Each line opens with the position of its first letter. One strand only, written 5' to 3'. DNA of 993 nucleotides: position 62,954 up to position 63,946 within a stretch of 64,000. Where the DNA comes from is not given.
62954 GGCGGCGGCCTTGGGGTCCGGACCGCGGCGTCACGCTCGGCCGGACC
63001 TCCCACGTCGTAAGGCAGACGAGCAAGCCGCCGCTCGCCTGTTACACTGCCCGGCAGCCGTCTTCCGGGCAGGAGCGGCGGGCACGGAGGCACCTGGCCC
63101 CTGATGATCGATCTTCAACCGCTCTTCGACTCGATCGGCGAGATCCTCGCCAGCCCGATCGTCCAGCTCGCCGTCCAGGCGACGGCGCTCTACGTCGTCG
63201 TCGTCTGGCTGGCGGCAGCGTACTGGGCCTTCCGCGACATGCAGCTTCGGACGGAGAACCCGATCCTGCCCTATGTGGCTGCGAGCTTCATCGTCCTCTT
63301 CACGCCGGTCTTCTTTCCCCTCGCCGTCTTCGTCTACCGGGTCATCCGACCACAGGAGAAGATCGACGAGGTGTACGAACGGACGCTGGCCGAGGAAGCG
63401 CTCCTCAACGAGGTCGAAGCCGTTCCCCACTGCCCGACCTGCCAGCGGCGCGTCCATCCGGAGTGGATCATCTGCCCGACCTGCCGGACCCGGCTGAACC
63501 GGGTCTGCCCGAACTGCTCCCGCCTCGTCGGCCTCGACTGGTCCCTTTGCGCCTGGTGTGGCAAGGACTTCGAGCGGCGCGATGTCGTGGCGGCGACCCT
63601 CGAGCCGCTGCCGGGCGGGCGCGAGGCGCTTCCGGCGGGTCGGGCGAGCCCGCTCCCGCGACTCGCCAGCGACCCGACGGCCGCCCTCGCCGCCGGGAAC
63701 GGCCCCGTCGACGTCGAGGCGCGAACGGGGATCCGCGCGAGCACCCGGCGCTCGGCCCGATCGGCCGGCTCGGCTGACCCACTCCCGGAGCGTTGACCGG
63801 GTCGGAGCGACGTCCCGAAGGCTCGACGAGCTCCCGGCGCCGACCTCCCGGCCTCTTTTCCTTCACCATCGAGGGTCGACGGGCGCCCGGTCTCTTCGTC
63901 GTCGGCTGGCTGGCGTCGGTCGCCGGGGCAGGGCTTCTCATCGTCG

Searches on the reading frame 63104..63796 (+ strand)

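Call 75: search_protein_families(library=pfam, proteins=[window:63104-63796:+], max_evalue=0.001)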
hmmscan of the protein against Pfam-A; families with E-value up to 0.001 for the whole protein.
window:63104-63796:+ (230 aa): 3 families
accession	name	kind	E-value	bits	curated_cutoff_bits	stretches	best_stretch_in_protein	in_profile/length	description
PF12773.13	DZR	-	3.5e-10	40.3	27.3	1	110-153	1-45/45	Double zinc ribbon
PF17032.10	Zn_ribbon_15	-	0.00038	21.6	28.9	0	105-127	50-72/73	zinc-ribbon family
PF18912.6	DZR_2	-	0.00047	20.4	27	0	108-152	8-55/56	Double zinc ribbon domain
